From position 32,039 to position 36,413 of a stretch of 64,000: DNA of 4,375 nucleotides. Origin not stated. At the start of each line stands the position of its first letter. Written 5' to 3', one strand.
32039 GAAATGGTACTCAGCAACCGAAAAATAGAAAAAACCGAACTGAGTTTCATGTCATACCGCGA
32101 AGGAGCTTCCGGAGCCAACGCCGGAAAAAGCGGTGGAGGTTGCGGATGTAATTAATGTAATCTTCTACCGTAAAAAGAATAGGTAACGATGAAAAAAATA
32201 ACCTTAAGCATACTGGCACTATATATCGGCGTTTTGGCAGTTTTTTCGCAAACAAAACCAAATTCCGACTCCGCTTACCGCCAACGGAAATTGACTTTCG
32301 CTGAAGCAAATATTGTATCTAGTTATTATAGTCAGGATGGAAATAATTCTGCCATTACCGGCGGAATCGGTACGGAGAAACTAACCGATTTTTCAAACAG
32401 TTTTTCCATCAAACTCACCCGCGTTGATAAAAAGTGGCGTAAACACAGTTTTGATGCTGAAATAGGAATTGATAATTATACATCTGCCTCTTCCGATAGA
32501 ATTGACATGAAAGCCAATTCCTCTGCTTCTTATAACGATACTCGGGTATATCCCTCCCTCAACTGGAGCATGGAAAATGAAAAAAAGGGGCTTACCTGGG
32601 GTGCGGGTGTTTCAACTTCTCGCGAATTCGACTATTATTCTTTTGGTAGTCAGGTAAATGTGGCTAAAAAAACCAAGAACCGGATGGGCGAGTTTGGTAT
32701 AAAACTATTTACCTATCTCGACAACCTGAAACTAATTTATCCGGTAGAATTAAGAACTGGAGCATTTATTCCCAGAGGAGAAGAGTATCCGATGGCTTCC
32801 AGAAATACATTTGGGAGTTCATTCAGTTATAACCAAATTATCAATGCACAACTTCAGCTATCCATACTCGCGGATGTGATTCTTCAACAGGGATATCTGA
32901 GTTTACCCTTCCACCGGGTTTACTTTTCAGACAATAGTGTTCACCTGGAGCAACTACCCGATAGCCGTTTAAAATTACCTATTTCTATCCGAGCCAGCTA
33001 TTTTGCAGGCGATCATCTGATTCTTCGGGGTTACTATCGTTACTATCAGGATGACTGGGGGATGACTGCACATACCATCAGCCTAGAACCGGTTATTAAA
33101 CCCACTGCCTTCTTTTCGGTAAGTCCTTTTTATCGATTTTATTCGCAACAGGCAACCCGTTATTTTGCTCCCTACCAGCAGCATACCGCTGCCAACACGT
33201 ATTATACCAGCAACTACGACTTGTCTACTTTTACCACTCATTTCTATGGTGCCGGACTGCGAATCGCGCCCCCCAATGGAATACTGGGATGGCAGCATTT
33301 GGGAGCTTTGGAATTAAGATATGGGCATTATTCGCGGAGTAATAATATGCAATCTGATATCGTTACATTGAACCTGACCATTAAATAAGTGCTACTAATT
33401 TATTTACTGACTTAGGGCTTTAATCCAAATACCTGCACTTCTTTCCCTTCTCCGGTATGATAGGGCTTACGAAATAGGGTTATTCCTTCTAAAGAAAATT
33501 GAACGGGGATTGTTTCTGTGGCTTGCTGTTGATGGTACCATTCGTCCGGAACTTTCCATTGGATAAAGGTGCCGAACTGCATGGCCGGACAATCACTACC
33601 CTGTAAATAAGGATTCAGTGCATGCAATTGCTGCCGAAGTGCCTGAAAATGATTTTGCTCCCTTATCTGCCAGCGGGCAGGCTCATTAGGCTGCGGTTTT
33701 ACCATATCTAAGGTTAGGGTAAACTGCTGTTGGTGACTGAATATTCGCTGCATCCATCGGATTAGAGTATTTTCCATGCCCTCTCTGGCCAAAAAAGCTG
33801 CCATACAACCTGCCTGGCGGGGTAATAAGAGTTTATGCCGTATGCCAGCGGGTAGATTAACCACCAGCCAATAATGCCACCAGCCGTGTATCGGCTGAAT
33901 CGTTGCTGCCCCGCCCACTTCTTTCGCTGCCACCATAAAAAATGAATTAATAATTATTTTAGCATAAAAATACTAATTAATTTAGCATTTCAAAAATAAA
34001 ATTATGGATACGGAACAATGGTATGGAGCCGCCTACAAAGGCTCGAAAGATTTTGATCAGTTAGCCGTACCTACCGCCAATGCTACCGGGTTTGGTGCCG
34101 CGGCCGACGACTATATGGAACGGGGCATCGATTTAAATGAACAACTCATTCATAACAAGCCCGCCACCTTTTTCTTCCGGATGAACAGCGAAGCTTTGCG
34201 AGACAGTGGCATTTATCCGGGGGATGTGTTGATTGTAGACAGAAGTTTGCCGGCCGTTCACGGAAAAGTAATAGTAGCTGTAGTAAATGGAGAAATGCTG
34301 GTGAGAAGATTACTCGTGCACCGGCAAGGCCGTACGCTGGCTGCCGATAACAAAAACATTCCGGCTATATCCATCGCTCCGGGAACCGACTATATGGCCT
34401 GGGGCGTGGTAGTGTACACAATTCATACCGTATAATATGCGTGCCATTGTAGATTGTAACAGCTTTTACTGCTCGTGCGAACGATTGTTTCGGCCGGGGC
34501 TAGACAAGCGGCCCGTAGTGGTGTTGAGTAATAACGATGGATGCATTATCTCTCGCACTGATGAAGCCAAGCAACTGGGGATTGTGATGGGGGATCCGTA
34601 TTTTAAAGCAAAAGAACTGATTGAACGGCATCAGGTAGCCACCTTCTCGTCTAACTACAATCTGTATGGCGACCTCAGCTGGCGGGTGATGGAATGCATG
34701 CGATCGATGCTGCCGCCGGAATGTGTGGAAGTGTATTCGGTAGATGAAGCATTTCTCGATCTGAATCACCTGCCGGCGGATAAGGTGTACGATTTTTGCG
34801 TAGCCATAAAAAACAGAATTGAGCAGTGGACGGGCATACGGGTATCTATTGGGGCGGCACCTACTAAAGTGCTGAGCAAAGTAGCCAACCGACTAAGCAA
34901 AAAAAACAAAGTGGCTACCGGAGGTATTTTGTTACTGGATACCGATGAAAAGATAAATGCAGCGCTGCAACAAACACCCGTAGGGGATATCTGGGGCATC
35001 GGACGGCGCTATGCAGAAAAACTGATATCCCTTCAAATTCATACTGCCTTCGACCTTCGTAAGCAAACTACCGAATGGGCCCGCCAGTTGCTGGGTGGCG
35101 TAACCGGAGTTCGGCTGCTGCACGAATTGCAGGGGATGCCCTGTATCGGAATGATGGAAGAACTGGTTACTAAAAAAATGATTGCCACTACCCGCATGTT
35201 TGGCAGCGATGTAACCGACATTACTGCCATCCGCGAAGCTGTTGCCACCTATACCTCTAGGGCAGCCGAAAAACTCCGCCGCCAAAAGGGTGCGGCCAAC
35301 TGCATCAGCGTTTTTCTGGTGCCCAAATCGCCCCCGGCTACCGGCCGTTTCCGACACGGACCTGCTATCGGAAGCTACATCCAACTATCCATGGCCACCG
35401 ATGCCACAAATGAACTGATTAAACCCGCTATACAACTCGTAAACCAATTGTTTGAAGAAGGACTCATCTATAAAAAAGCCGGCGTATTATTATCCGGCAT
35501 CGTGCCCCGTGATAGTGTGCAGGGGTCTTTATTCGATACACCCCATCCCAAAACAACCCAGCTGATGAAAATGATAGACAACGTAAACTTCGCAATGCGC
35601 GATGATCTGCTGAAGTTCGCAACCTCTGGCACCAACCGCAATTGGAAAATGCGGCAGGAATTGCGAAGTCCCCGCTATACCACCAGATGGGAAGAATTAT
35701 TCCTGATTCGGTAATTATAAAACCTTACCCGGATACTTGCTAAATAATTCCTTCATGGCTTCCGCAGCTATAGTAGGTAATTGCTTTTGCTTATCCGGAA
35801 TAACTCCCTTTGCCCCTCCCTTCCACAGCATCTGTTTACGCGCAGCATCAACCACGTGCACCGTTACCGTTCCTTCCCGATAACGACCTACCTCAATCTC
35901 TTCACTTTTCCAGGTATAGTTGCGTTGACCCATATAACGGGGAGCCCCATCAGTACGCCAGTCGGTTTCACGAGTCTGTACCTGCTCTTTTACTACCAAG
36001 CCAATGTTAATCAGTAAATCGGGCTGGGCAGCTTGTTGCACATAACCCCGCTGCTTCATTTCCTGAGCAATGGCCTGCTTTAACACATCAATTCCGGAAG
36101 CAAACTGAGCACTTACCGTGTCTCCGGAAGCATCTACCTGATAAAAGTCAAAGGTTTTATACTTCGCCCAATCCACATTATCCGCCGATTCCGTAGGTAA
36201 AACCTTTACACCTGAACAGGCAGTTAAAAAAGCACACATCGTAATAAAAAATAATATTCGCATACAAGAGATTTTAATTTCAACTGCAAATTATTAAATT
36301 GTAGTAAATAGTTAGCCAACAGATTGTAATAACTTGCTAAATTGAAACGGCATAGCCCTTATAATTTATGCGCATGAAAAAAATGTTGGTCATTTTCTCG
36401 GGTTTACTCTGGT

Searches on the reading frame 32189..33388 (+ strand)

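Call 11: search_protein_families(library=pfam, proteins=[window:32189-33388:+], max_evalue=0.001)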
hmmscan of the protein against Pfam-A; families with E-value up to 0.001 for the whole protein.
window:32189-33388:+ (399 aa): 1 family
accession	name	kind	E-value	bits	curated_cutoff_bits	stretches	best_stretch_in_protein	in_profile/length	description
PF12094.14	DUF3570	-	3.9e-24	85.7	25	1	113-354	113-374/427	Protein of unknown function (DUF3570)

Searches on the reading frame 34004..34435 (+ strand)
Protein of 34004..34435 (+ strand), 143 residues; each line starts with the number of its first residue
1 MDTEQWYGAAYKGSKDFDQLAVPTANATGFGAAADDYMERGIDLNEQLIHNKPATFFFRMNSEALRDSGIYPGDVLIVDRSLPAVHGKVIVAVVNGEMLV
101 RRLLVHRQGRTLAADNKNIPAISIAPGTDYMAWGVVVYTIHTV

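Call 12: search_protein_families(library=pfam, proteins=[window:34004-34435:+], max_evalue=0.001)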
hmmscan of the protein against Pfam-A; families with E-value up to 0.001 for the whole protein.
window:34004-34435:+ (143 aa): 1 family
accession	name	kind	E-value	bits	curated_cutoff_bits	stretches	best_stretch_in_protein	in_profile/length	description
PF00717.28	Peptidase_S24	-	4.3e-16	59.1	23.3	1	27-137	7-116/116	Peptidase S24-like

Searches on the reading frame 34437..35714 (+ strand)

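Call 12: search_protein_families(library=pfam, proteins=[window:34437-35714:+], max_evalue=0.001)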
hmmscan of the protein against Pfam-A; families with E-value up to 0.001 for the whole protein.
window:34437-35714:+ (425 aa): 4 families
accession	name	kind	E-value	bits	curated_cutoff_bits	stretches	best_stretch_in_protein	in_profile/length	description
PF00817.25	IMS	-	2.3e-36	125.4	23.2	1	5-151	1-147/148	impB/mucB/samB family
PF13438.11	DUF4113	-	4.2e-18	65.6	24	1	375-422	2-49/51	Domain of unknown function (DUF4113)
PF11799.13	IMS_C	-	1.7e-16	61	20.7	1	246-365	1-109/109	impB/mucB/samB family C-terminal domain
PF11798.14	IMS_HHH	-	8.1e-06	26.2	24.4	1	173-201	4-32/32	IMS family HHH motif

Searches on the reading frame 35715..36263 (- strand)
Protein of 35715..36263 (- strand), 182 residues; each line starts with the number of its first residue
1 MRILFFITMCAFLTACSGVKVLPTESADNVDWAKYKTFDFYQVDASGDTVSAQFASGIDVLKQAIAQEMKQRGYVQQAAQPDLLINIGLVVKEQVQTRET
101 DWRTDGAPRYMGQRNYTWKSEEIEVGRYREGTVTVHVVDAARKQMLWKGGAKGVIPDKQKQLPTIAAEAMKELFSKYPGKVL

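Call 12: search_protein_families(library=pfam, proteins=[window:35715-36263:-], max_evalue=0.001)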
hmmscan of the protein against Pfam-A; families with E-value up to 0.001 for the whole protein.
window:35715-36263:- (182 aa): 1 family
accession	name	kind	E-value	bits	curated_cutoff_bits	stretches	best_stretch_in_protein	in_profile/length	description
PF13590.11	DUF4136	-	1.6e-31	110.2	32.8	1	28-179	7-152/152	Domain of unknown function (DUF4136)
